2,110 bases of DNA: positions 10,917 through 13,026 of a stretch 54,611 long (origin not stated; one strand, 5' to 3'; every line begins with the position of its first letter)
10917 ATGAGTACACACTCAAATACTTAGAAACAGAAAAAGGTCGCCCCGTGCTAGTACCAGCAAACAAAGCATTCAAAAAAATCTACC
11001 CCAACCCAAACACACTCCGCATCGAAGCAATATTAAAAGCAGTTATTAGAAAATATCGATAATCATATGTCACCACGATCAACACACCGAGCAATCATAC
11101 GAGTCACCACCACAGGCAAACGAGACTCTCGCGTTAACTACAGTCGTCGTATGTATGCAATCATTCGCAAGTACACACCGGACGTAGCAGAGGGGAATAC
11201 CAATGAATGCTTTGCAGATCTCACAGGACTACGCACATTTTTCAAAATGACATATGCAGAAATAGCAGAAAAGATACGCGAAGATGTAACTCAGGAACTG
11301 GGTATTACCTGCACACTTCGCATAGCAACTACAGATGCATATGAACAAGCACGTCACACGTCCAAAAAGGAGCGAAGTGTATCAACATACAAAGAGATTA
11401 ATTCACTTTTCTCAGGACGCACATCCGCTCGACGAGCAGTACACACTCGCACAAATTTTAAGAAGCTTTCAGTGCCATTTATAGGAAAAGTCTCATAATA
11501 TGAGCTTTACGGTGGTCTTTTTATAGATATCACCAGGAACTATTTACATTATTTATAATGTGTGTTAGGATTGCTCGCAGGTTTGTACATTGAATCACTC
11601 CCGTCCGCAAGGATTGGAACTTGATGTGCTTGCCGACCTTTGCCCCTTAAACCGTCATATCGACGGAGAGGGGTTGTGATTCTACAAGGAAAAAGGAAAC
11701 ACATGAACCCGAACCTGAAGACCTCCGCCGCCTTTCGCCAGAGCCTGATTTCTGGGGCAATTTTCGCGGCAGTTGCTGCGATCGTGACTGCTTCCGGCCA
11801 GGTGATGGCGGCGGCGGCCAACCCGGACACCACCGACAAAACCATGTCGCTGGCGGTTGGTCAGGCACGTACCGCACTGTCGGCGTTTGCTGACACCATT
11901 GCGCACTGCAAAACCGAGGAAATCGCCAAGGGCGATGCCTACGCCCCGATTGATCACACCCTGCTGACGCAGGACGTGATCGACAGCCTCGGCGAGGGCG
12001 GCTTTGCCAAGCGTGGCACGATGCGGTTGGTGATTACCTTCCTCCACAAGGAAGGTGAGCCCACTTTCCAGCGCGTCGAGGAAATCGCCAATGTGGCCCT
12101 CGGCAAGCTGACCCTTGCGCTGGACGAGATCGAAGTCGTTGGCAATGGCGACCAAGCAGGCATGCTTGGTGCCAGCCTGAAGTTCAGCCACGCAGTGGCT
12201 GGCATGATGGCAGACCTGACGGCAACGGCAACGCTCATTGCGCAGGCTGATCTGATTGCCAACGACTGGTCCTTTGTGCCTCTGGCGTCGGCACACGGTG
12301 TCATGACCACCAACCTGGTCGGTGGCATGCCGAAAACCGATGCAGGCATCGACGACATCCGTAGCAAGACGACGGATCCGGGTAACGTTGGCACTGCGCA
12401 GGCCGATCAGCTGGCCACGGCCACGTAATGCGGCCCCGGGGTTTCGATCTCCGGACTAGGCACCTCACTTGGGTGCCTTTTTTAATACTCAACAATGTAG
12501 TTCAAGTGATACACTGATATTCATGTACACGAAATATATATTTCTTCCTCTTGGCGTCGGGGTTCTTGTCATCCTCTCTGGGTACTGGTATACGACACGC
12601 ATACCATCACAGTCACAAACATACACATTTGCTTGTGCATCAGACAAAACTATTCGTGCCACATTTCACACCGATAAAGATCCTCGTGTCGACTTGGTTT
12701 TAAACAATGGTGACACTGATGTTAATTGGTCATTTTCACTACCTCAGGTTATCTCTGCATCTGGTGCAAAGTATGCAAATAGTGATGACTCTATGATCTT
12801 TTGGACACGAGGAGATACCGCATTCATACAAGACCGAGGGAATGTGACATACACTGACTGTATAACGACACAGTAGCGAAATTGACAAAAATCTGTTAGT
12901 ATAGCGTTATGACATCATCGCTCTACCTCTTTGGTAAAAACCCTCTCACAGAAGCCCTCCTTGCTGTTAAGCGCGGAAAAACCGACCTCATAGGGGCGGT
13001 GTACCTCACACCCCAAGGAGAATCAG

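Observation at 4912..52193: Ten GC-rich, Shine-Dalgarno-bearing cassettes (mostly ORFans) embedded in a low-GC, SD-poor housekeeping backbone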

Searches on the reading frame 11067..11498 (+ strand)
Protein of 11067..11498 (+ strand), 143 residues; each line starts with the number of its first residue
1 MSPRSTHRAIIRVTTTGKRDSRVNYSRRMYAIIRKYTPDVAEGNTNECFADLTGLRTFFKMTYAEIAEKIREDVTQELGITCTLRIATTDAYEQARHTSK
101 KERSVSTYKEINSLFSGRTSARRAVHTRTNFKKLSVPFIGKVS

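Call 50: search_protein_families(library=pfam, proteins=[window:11067-11498:+], max_evalue=0.01)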
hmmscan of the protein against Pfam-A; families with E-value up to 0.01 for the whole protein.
window:11067-11498:+ (143 aa): 1 family
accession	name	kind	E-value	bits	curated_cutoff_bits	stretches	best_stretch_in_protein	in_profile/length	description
PF00817.25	IMS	-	1.3e-10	41.8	23.2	1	23-89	73-139/148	impB/mucB/samB family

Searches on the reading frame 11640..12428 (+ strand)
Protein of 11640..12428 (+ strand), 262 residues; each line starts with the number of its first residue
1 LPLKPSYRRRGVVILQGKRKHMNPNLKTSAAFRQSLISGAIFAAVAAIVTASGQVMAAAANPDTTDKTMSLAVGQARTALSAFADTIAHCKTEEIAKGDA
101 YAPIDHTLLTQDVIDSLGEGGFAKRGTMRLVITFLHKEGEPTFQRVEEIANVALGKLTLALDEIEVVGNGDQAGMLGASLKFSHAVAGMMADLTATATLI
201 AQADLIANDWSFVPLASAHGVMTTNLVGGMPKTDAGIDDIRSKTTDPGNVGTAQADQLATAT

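Call 6: search_protein_families(library=pfam, proteins=[window:11640-12428:+], max_evalue=0.1)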
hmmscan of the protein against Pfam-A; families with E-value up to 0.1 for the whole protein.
window:11640-12428:+ (262 aa): 1 family
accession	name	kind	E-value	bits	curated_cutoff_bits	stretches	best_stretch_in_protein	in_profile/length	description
PF03928.20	HbpS-like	-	0.011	16.3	25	1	43-110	23-87/128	Haem degrading protein HbpS-like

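Call 18: search_protein_families(library=ncbifam, proteins=[window:11640-12428:+], max_evalue=0.1)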
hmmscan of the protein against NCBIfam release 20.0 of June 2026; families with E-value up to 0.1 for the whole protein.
window:11640-12428:+ (262 aa): 0 families

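Call 19: search_protein_families(library=phrogs, proteins=[window:11640-12428:+], max_evalue=0.1)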
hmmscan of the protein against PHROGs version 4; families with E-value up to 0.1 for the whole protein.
window:11640-12428:+ (262 aa): 1 family
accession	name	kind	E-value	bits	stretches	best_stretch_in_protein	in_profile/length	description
phrog_18847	-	unknown function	0.038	15.1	0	27-87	45-103/126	-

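Call 49: search_protein_families(library=padloc, proteins=[window:11703-12428:+], max_evalue=0.1)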
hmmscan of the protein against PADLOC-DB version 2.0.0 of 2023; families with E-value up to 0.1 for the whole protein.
window:11703-12428:+ (241 aa): 0 families

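Call 80: predict_structure(protein=window:11703-12428:+)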
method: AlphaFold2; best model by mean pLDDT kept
length: 241 residues; sequences in the alignment: 1
mean_pLDDT: 55.9   pTM: 0.55
mean pLDDT of the five models: 55.9, 50.1, 46.6, 40.6, 34.7
residues with pLDDT >= 90: 0; 70-90: 81; 50-70: 42; < 50: 118
segments of 3 or more residues with pLDDT < 50: 1-11, 77-119, 180-241
pLDDT, mean of each block of 10 residues (from residue 1): 36 53 69 78 80 85 75 54 40 42 36 41 69 83 78 77 70 57 40 30 31 38 43 38 29
secondary structure, 60 per line:
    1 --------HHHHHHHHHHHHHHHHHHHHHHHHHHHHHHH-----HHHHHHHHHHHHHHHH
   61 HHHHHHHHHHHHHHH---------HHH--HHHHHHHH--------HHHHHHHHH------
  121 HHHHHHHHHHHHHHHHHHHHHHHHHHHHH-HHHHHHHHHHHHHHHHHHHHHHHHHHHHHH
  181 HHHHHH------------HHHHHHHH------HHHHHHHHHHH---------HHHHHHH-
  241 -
elements in order: H9-39 H45-75 H90-97 H106-114 H121-149 H151-186 H199-206 H213-223 H233-239

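Call 84: fold_search(model_id=the predicted structure, library=pdb)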
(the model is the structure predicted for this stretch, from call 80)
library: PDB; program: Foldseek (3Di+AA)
matches with E <= 10: 265; with E <= 0.001: 0
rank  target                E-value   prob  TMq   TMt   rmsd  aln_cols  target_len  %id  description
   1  7xge_A                6.5e-02  0.99  0.37  0.48  12.9       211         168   11  Crystal structure of MCL-1 in complex with computationally designed inhibitor protein (released 2022-07-20)
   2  7x8v_A                9.9e-02  0.99  0.36  0.45   8.6       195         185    9  Cooperative regulation of PBI1 and MAPKs controls WRKY45 transcription factor in rice immunity (released 2022-04-06)
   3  7xge_G                1.0e-01  0.99  0.36  0.48  10.0       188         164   12  Crystal structure of MCL-1 in complex with computationally designed inhibitor protein (released 2022-07-20)
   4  7x8v_E                1.3e-01  0.99  0.38  0.48   8.5       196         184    9  Cooperative regulation of PBI1 and MAPKs controls WRKY45 transcription factor in rice immunity (released 2022-04-06)
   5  7xge_C                1.8e-01  0.96  0.35  0.47  10.4       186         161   11  Crystal structure of MCL-1 in complex with computationally designed inhibitor protein (released 2022-07-20)
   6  7xge_E                2.4e-01  0.95  0.33  0.46   9.2       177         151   10  Crystal structure of MCL-1 in complex with computationally designed inhibitor protein (released 2022-07-20)
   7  7zw4_A                2.7e-01  0.38  0.23  0.19  21.0       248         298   14  Crystal structure of Talin R7R8 domains with Caskin-2 LD-peptide (released 2023-05-31)
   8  4w8p_A                2.7e-01  0.38  0.23  0.19  22.5       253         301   13  Crystal structure of RIAM TBS1 in complex with talin R7R8 domains (released 2014-12-03)
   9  5fzt_A                3.2e-01  0.35  0.23  0.19  24.8       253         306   13  The crystal structure of R7R8 in complex with a DLC1 fragment. (released 2016-04-27)
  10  6twn_B                3.3e-01  0.47  0.23  0.18  21.8       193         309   16  Crystal structure of Talin1 R7R8 in complex with CDK1 (206-223) (released 2021-05-12)
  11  7xgf_A                3.6e-01  0.95  0.37  0.50   9.8       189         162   13  Crystal structure of BCL-xL in complex with computationally designed inhibitor protein (released 2022-07-20)
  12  7jh6_A                4.0e-01  0.75  0.33  0.43  10.6       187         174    8  De novo designed two-domain di-Zn(II) and porphyrin-binding protein (released 2020-12-09)
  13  7xgg_A                5.0e-01  0.84  0.34  0.46  10.1       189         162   11  Crystal structure of BCL-xL in complex with computationally designed inhibitor protein (released 2022-07-20)
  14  5ic1                  5.8e-01  0.21  0.22  0.12  17.1       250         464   14  Structural analysis of a talin triple domain module, E1794Y, E1797Y, Q1801Y mutant (released 2016-05-18)
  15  2yfa_A                6.0e-01  0.23  0.19  0.19  26.2       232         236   15  X-ray structure of McpS ligand binding domain in complex with malate (released 2012-04-18)
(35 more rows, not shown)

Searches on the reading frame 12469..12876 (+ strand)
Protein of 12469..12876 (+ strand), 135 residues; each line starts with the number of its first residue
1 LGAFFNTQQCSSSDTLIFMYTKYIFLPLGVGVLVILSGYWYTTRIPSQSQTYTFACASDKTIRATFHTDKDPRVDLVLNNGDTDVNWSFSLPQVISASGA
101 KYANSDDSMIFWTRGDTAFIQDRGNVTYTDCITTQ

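Call 50: search_protein_families(library=pfam, proteins=[window:12469-12876:+], max_evalue=0.01)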
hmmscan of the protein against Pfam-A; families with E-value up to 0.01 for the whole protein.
window:12469-12876:+ (135 aa): 1 family
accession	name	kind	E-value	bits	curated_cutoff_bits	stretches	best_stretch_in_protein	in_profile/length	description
PF09864.15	MliC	-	8.3e-12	45.4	22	1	54-126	1-64/67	Membrane-bound lysozyme-inhibitor of c-type lysozyme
